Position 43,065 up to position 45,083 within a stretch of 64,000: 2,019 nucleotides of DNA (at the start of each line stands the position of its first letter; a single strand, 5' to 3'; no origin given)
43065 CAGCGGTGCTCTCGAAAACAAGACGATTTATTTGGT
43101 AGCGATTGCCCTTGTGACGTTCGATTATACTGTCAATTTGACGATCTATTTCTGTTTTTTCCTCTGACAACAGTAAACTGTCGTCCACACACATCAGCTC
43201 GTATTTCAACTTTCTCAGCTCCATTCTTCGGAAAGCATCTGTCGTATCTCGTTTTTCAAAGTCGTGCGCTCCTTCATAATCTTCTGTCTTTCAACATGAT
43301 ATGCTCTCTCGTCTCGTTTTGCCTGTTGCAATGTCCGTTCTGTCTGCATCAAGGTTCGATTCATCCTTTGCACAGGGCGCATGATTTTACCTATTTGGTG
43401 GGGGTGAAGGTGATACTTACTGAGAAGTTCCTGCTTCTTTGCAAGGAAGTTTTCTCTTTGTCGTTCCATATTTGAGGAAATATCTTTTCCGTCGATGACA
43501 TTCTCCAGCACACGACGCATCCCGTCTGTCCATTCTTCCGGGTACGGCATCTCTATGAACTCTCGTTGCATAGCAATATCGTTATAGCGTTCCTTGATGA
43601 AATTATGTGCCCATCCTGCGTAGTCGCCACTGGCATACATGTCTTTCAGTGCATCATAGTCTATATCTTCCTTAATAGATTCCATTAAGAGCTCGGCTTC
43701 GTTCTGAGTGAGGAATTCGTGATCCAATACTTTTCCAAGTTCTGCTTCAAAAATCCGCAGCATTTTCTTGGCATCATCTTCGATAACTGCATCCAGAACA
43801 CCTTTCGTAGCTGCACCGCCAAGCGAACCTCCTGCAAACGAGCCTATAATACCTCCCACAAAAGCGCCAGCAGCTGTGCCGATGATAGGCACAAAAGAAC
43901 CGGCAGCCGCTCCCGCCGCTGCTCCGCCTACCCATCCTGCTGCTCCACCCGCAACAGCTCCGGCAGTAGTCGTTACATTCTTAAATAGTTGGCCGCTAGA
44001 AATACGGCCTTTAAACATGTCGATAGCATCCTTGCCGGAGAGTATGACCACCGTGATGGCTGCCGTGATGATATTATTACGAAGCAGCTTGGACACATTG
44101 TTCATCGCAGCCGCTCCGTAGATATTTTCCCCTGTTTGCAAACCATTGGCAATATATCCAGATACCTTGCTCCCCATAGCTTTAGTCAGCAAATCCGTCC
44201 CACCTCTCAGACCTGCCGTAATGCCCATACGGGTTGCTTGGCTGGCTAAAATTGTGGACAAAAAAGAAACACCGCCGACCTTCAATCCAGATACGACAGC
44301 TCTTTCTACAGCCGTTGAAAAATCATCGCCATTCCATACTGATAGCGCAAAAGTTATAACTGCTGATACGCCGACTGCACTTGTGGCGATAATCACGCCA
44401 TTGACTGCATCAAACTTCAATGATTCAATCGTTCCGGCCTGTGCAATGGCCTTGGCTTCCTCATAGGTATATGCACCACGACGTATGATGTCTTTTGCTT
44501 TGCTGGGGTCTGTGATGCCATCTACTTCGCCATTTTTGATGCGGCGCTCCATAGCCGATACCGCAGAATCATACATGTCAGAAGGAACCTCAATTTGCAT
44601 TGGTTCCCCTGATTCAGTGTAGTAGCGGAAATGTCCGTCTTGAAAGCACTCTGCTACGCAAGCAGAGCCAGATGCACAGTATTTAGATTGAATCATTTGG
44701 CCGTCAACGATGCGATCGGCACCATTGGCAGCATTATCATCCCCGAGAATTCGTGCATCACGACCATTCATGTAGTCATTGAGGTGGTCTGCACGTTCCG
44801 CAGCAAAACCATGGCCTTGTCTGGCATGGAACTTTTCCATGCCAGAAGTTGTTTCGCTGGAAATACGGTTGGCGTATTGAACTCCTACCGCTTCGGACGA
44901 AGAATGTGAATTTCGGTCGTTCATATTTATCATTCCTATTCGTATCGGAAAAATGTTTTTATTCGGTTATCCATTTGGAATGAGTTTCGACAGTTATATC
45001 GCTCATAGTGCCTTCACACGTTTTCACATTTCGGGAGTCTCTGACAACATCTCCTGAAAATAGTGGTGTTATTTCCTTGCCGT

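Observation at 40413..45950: AT-rich five-gene operon (Zn-ribbon / 220 aa / glycine-zipper membrane protein / coiled-coil + Sel1-repeat protein / 168 aa): candidate uncharacterised defence or abortive-infection-type module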

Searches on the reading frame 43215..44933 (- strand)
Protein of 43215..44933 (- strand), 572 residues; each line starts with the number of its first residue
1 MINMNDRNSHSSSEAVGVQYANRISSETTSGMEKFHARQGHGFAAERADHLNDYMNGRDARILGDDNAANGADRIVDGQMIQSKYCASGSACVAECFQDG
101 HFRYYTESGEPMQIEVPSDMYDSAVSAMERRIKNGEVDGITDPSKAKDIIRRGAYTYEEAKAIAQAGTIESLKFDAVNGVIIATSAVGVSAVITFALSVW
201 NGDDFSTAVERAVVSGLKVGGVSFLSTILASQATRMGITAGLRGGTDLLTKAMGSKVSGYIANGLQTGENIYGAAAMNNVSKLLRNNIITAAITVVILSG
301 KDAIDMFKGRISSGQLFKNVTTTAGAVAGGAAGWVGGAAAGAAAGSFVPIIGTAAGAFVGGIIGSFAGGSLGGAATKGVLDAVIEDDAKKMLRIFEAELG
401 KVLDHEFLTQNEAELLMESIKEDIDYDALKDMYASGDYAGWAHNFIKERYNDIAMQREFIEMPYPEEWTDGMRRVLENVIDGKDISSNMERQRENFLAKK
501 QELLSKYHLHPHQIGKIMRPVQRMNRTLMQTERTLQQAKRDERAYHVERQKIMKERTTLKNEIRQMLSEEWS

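Call 3: search_protein_families(library=pfam, proteins=[window:43215-44933:-], max_evalue=0.1)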
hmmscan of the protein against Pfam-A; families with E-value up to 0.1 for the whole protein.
window:43215-44933:- (572 aa): 1 family
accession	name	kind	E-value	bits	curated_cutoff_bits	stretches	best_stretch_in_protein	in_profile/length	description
PF06897.17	DUF1269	-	0.021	15.6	26.9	1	335-423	2-90/100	Protein of unknown function (DUF1269)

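Call 4: search_protein_families(library=padloc, proteins=[window:43215-44933:-], max_evalue=0.1)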
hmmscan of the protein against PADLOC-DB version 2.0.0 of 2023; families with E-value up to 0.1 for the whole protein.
window:43215-44933:- (572 aa): 1 family
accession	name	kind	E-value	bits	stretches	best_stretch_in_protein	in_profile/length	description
PDLC03841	LeoBC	-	0.077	10.1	1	302-518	446-570/601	-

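Call 5: search_protein_families(library=ncbifam, proteins=[window:43215-44933:-], max_evalue=0.1)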
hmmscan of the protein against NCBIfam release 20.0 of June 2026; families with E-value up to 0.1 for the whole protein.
window:43215-44933:- (572 aa): 0 families

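Call 9: find_homologous_proteins(query=window:43215-44933:-)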
Query window:43215-44933:- (572 aa): 2025 proteins with E <= 0.001 among 8000 candidates; the best 120 are listed.
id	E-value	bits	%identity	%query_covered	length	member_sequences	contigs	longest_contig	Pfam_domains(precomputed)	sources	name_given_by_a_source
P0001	0.0e+0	1255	100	99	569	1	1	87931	PF27347.1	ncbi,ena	-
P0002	0.0e+0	1197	95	99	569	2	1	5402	PF27347.1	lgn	-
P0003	0.0e+0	1038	82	99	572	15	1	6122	PF27347.1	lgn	-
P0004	4.7e-277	938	74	98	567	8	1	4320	PF27347.1,PF06897.18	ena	-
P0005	1.9e-257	873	70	97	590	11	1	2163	PF27347.1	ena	-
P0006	1.1e-197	676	55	98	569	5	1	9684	PF27347.1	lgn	-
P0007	1.4e-197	676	56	98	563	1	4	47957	PF27347.1,PF06897.18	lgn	-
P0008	2.5e-197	675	55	98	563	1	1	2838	PF27347.1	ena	-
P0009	2.7e-168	579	49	99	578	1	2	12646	PF27347.1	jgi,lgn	jgi:uncharacterized protein YcfJ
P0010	1.4e-167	577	48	99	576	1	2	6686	PF27347.1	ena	-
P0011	1.4e-167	577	49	99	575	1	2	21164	PF27347.1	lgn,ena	-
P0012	2.4e-167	576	48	99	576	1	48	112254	PF27347.1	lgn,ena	-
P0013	3.2e-167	576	48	99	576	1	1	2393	PF27347.1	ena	-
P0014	1.1e-166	574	48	99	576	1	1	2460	PF27347.1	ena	-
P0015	5.6e-166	571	48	99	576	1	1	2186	PF27347.1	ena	-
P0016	1.4e-165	570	49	99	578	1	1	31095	PF27347.1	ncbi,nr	ncbi:MAG: hypothetical protein SOY42_10165 [Clostridium sp.]|nr:hypothetical protein [Clostridium sp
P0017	3.1e-165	569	47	95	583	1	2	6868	PF27347.1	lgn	-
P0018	6.9e-165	568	47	99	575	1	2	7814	PF27347.1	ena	-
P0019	2.1e-164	566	45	99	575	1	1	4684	PF27347.1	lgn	-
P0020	3.2e-164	566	55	82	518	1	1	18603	PF27347.1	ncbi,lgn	ncbi:MAG: hypothetical protein AB2421_09755 [Thermotaleaceae bacterium]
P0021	2.3e-163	563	49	97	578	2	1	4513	PF27347.1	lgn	-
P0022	2.7e-162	559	48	98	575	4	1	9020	PF27347.1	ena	-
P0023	3.4e-162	559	47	93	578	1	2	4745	PF27347.1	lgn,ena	-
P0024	4.2e-162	559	48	98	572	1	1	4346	PF27347.1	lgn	-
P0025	9.1e-162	558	45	99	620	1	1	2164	PF27347.1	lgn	-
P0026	1.1e-161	557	47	97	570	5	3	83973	PF27347.1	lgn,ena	-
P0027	1.3e-161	557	45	99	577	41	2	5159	PF27347.1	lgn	-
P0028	2.2e-161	556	47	97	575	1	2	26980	PF27347.1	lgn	-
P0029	2.6e-161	556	48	98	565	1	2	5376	PF27347.1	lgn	-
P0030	2.7e-161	556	48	97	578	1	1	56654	PF27347.1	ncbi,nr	ncbi:MAG: hypothetical protein NC124_03940 [Clostridium sp.]|nr:hypothetical protein [Clostridium sp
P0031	4.5e-161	555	49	98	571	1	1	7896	PF27347.1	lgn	-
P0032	5.1e-161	555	46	99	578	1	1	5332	PF27347.1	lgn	-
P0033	5.8e-161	555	47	98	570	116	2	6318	PF27347.1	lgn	-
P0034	7.1e-161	555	47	96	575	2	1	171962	PF27347.1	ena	-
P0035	1.4e-160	554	46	97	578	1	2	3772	PF27347.1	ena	-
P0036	1.4e-160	554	47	98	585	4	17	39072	PF27347.1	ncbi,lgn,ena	-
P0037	1.6e-160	553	47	97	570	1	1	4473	PF27347.1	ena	-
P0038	2.6e-160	553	45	99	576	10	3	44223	PF27347.1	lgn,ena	-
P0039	1.2e-159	551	47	98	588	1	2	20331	PF27347.1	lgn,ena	-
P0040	1.3e-159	550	47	98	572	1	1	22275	PF27347.1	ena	-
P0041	1.8e-159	550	46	97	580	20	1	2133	PF27347.1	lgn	-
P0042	2.1e-159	550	53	83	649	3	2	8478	PF27347.1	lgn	-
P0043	6.7e-159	548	46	99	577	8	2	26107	PF27347.1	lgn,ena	-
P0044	9.3e-159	548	47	97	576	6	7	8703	PF27347.1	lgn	-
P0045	1.5e-158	547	47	98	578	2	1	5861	PF27347.1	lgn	-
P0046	3.2e-158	546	46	95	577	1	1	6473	PF27347.1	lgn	-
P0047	4.3e-158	545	53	84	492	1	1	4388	PF27347.1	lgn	-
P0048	5.4e-158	545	46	99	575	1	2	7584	PF27347.1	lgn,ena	-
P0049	6.7e-158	545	46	95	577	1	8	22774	PF27347.1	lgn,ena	-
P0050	6.8e-158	545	46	95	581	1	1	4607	PF27347.1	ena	-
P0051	7.0e-158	545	45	99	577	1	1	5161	PF27347.1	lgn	-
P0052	9.4e-158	544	45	99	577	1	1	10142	PF27347.1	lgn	-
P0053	9.5e-158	544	53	81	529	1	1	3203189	PF27347.1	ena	-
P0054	1.1e-157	544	45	99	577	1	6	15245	PF27347.1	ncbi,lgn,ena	-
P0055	1.1e-157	544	45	99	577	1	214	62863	PF27347.1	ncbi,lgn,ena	-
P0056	1.3e-157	544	45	99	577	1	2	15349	PF27347.1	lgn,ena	-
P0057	1.5e-157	544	45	99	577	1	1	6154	PF27347.1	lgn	-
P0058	1.6e-157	544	45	99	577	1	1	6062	PF27347.1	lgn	-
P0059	1.9e-157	543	45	99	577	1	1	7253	PF27347.1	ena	-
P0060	2.0e-157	543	45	99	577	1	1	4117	PF27347.1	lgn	-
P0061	2.0e-157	543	45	99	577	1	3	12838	PF27347.1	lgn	-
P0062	2.2e-157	543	46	99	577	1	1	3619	PF27347.1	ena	-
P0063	2.2e-157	543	45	99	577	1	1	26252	PF27347.1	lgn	-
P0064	2.9e-157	543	45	99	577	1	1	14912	PF27347.1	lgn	-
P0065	3.4e-157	542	45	99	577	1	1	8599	PF27347.1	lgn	-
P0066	3.5e-157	542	45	99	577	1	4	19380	PF27347.1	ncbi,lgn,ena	-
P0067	3.5e-157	542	45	99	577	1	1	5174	PF27347.1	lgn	-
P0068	3.5e-157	542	45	99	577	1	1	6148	PF27347.1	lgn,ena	-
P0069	3.6e-157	542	46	99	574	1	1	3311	PF27347.1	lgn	-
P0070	5.8e-157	542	52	84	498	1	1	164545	PF27347.1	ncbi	ncbi:hypothetical protein V6C27_07125 [Peptococcaceae bacterium 1198_IL3148]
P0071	7.3e-157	541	45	99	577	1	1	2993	PF27347.1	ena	-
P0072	8.7e-157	541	45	99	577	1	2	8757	PF27347.1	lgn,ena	-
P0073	8.9e-157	541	52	83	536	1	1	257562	PF27347.1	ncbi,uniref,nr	ncbi:hypothetical protein LGK95_03650 [Clostridium algoriphilum]|uniref:hypothetical protein n=1 Tax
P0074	1.0e-156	541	47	99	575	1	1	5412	PF27347.1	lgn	-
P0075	1.4e-156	541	45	99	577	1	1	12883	PF27347.1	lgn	-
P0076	1.4e-156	540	48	94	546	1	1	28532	PF27347.1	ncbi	-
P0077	2.9e-156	539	51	85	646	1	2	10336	PF27347.1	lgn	-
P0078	3.3e-156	539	45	99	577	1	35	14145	PF27347.1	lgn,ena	-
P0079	3.4e-156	539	47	94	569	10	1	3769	PF27347.1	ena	-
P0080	3.7e-156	539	51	83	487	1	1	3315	PF27347.1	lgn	-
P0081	6.0e-156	538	45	99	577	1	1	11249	PF27347.1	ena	-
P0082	6.5e-156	538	47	95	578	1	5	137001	PF27347.1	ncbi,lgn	-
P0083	1.2e-155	537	47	97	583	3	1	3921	PF27347.1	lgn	-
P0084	1.4e-155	537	46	94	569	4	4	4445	PF27347.1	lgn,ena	-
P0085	2.5e-155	536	54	79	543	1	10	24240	PF27347.1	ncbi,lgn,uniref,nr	ncbi:hypothetical protein PN294_14540 [Romboutsia sp. 1001216sp1]|uniref:hypothetical protein n=1 Ta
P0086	4.1e-155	536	52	82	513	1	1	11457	PF27347.1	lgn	-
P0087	5.3e-155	535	54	81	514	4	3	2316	PF27347.1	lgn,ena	-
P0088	6.4e-155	535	52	82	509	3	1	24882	PF27347.1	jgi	jgi:hypothetical protein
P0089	8.3e-155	535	52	85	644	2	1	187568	PF27347.1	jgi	jgi:hypothetical protein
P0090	8.8e-155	535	52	84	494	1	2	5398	PF27347.1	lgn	-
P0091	1.0e-154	534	52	82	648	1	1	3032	PF27347.1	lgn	-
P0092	1.1e-154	534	46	94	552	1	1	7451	PF27347.1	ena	-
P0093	1.1e-154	534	53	82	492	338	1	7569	PF27347.1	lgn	-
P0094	1.5e-154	534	45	99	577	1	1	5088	PF27347.1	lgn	-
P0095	2.7e-154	533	51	85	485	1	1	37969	PF27347.1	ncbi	-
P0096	3.0e-154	533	52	82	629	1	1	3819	PF27347.1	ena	-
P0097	3.0e-154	533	51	83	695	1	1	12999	PF27347.1,PF02342.24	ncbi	-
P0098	3.6e-154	533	47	95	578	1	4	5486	PF27347.1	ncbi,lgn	-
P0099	4.5e-154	532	52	84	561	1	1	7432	PF27347.1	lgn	-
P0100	5.9e-154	532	52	83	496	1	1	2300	PF27347.1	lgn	-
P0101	6.2e-154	532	49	89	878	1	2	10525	PF27347.1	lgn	-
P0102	8.0e-154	531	51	82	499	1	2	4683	PF27347.1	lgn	-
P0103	9.9e-154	531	52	82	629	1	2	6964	PF27347.1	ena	-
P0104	1.6e-153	530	52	82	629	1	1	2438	PF27347.1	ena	-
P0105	2.0e-153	530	51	84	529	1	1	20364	PF27347.1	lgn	-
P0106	2.2e-153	530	52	82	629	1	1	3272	PF27347.1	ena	-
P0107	2.7e-153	530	49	84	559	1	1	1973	PF27347.1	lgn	-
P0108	3.1e-153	529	52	82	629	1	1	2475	PF27347.1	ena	-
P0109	3.7e-153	529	52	82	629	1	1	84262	PF27347.1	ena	-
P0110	3.9e-153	529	49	84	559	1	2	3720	PF27347.1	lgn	-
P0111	4.3e-153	529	52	81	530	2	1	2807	PF27347.1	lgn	-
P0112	8.8e-153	528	52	82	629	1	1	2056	PF27347.1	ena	-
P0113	1.0e-152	528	50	85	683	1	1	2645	PF27347.1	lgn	-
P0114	1.1e-152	528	52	82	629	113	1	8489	PF27347.1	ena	-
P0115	1.2e-152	528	51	82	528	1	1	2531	PF27347.1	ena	-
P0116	1.2e-152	527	52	82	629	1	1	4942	PF27347.1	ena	-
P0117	3.5e-152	526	52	79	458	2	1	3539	PF27347.1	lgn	-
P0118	3.8e-152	526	52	83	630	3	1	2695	PF27347.1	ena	-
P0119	4.4e-152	526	51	82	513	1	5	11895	PF27347.1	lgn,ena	-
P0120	4.9e-152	525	46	99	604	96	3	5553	PF27347.1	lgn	-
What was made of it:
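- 43215..44933 (-): 572-aa YeeR-family membrane protein, the putative effector. More than 2000 homologues (call 9).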

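Call 10: search_solved_structures(query=window:43215-44933:-, max_evalue=1)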
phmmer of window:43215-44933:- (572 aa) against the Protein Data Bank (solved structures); distinct sequences matched with E-value up to 1: 4.
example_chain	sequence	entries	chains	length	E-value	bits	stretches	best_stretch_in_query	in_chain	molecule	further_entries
7acy_B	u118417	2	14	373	0.002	20.2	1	181-306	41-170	S-layer protein | Precursor of the S-layer proteins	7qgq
7acx_B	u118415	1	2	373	0.0054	18.7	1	181-306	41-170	S-layer protein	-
5guf_A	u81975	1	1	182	0.064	15.2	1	290-372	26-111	CDP-archaeol synthase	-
9y6s_7E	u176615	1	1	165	0.21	13.5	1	406-462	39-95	Centrin, putative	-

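Call 12: find_encoding_contigs(protein=P0001, flank=10000, max_places=3)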
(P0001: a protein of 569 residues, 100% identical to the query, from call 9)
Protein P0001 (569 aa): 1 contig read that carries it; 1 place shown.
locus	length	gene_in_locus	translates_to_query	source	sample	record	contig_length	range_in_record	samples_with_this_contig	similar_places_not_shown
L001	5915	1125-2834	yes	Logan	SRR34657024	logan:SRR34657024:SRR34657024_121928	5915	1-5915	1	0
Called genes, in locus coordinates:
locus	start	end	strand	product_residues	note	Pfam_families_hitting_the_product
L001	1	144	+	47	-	?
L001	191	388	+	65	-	PF21344:Zn_ribbon_LysW (weak)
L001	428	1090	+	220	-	-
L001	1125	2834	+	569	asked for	PF27347:YeeR_C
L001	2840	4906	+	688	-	PF08238:Sel1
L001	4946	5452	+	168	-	-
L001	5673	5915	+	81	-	?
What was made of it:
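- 43215..44933 (-): Precomputed Pfam hit PF27347 YeeR_C (calls 9, 12).
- On YeeR family (Pfam PF27347 YeeR_C): Precomputed PF27347 hit on the identical protein P0001 (calls 9, 12).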

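Call 13: find_encoding_contigs(protein=P0055, flank=8000, max_places=3)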
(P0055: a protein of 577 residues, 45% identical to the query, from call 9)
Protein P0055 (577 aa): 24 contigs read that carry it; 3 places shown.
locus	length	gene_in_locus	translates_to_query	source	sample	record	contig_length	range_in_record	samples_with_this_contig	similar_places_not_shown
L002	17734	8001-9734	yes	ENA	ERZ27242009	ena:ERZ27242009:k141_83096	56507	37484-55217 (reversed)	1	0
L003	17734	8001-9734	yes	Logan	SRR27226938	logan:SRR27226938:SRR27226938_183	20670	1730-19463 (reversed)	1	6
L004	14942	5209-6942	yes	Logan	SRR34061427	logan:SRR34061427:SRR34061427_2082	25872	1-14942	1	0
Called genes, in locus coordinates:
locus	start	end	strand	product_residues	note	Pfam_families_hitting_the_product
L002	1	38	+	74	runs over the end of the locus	PF01381:HTH_3 (weak)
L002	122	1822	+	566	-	-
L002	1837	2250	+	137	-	-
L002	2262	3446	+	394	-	-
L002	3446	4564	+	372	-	PF13401:AAA_22 (faint), PF00004:AAA, PF17866:AAA_lid_6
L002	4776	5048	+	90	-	-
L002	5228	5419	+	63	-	-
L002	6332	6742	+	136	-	-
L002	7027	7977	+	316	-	PF13280:WYL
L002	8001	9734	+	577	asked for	PF27347:YeeR_C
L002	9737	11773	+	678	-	PF08238:Sel1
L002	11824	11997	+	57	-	-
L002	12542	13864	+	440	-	PF05598:DUF772, PF01609:DDE_Tnp_1, PF13751:DDE_Tnp_1_6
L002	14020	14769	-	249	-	PF07907:YibE_F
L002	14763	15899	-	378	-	PF07907:YibE_F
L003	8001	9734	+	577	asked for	PF27347:YeeR_C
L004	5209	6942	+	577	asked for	PF27347:YeeR_C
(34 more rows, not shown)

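Call 14: find_encoding_contigs(protein=P0073, flank=8000, max_places=2)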
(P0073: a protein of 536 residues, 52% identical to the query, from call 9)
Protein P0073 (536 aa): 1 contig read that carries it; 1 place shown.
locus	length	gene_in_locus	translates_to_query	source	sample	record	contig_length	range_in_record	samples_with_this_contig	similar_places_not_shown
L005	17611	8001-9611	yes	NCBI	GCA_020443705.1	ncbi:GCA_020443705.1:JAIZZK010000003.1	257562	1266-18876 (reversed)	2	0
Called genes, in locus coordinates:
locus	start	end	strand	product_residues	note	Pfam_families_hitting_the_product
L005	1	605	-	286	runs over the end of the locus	PF00497:SBP_bac_3, PF10613:Lig_chan-Glu_bd (weak)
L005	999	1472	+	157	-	-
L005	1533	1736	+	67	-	PF07690:MFS_1 (weak)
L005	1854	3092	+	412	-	PF00375:SDF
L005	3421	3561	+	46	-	-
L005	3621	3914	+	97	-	-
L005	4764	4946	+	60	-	-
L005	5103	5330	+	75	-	-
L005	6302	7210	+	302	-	-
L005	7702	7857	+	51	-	PF13508:Acetyltransf_7 (weak)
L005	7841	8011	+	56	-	-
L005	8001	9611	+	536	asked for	PF27347:YeeR_C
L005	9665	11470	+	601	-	PF08439:Peptidase_M3_N, PF01432:Peptidase_M3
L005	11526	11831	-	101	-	PF03992:ABM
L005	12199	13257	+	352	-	-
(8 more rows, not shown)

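Call 15: find_encoding_contigs(protein=P0007, flank=8000, max_places=3)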
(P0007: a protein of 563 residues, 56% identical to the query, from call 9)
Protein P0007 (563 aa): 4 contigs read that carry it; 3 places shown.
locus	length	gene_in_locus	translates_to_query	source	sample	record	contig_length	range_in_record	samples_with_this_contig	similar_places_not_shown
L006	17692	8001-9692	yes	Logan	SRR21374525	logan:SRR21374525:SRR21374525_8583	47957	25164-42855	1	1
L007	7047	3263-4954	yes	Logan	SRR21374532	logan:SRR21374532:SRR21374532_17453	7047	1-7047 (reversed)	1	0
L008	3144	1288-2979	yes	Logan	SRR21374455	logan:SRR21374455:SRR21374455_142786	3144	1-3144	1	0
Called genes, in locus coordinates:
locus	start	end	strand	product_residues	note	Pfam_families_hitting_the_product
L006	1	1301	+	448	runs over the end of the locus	PF01554:MatE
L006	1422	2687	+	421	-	PF02321:OEP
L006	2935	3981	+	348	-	PF01566:Nramp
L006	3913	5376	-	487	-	PF00239:Resolvase, PF07508:Recombinase, PF13408:Zn_ribbon_recom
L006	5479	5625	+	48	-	-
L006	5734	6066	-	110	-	-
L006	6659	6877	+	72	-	-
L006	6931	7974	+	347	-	PF13280:WYL, PF25583:WCX (weak)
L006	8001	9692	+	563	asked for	PF27347:YeeR_C, PF06897:DUF1269 (faint)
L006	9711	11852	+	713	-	PF08238:Sel1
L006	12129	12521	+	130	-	-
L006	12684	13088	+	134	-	PF01566:Nramp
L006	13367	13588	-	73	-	PF11213:DUF3006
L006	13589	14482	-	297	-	PF00753:Lactamase_B, PF23023:Anti-Pycsar_Apyc1, PF12706:Lactamase_B_2 (weak)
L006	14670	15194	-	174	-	PF01965:DJ-1_PfpI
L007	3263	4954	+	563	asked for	PF27347:YeeR_C, PF06897:DUF1269 (faint)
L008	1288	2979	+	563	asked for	PF27347:YeeR_C, PF06897:DUF1269 (faint)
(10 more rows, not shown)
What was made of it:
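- The same pair was seen in calls 13 and 15.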

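Call 18: search_protein_families(library=phrogs, proteins=[window:43215-44933:-], max_evalue=0.1)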
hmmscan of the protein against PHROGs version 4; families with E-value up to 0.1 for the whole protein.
window:43215-44933:- (572 aa): 13 families
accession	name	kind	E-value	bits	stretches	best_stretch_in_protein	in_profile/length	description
phrog_167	-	tail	2.8e-11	42.9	1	181-513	565-776/1555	tail length tape measure protein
phrog_11489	-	unknown function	1.1e-09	37.9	1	320-376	718-772/1717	-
phrog_24596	-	unknown function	1.9e-08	34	1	316-389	703-775/1052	-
phrog_16692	-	unknown function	8.1e-08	32.1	1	317-396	709-788/1107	-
phrog_6922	-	unknown function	1.3e-06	28.4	1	269-392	293-398/768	-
phrog_28412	-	unknown function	2.1e-06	26.9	1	324-370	925-968/1244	-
phrog_23574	-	tail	1.4e-05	23.6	1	323-374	813-863/1441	tail length tape measure protein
phrog_1047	-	tail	2.2e-05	23.7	1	320-389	849-917/1251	tail associated lysin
phrog_34863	-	unknown function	4.2e-05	22.8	1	284-396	350-466/966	-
phrog_794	-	tail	0.00038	20.2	1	236-378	544-677/763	tail length tape measure protein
phrog_20938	-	unknown function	0.0096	15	1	321-375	799-845/1028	-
phrog_10859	-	unknown function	0.024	13.8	1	318-393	262-335/773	-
phrog_21759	-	unknown function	0.027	13.4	1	319-372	319-372/968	-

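Call 47: find_related_loci(query=A5, collection=genome_contigs, flank=10000)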
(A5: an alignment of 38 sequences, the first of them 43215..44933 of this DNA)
Query A5 (572 aa) in genome_contigs; peptide patterns used: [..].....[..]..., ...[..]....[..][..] (x = any residue, [..] = any of these).
473 stretches matched a pattern; 395 encode a relative of the query (tblastn E <= 1e-3); the best 80 are kept; 80 distinct loci.
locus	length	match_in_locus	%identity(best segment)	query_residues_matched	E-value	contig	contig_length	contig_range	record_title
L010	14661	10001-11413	55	11-481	8e-165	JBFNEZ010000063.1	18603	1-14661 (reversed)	MAG: Thermotaleaceae bacterium isolate AA5 NODE_1167_length_18603_cov_8.786015, whole genome shotgun sequence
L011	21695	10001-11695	49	10-567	5e-165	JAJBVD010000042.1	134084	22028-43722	MAG: Clostridiales bacterium isolate U_127075 U_127075=NODE_15_length_134084_cov_49.407009, whole genome shotgun sequenc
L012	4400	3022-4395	54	3-453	1e-161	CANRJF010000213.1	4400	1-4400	MAG: uncultured Lachnospiraceae bacterium isolate Lapin-024__bin84 genome assembly, contig: Lapin-024__NODE_23706_length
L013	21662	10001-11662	47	11-556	2e-155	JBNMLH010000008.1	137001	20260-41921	MAG: Lachnospiraceae bacterium isolate CM_BacCAG1281.22 k141_188945_length_137001_cov_139.9865, whole genome shotgun seq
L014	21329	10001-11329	53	33-479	4e-155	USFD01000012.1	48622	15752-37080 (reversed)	uncultured Ruminococcus sp. isolate UMGS1662 genome assembly, contig: NODE_500_length_48622_cov_6.392839, whole genome s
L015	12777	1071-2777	47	11-571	5e-152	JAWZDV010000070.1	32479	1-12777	MAG: Bacteroides thetaiotaomicron isolate S_839 X595_NODE_882_length_32479_cov_10.337127, whole genome shotgun sequence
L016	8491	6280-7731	52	4-485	7e-152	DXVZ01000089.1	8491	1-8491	MAG TPA_asm: Phascolarctobacterium sp. isolate HRGM_Genome_3486 HRGM_Genome_3486_89, whole genome shotgun sequence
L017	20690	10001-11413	52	13-489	4e-150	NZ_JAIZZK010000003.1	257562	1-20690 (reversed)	Clostridium algoriphilum strain DSM 16153 contig00003, whole genome shotgun sequence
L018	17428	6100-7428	51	33-479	9e-149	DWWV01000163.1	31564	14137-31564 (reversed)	MAG TPA_asm: Candidatus Blautia merdigallinarum isolate ChiSxjej6B18-287 ChiSxjej6B18M5__C237397_L31564_SAMN08009924, wh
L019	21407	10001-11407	51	13-481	4e-148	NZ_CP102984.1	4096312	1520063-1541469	Terrisporobacter petrolearius strain JCM 19845 chromosome, complete genome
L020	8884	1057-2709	48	13-563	5e-145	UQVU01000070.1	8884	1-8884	uncultured Butyricicoccus sp. isolate UMGS682 genome assembly, contig: NODE_1778_length_8884_cov_6.738844, whole genome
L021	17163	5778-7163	48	11-476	2e-144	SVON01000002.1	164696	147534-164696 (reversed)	MAG: Oscillospiraceae bacterium isolate SIG566 NODE_334_length_164696_cov_2.962460, whole genome shotgun sequence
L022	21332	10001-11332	49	33-481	5e-144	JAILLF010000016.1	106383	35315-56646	MAG: Acetatifactor sp. isolate RUI221 k141_2884416_flag=0_multi=57.0000_len=106383, whole genome shotgun sequence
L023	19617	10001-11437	48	2-481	1e-143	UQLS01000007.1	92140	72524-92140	uncultured Phascolarctobacterium sp. isolate UMGS411 genome assembly, contig: NODE_101_length_92140_cov_8.792203, whole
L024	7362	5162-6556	50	14-477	2e-143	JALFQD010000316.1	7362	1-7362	MAG: Clostridium sp. isolate SUG910 k141_70140, whole genome shotgun sequence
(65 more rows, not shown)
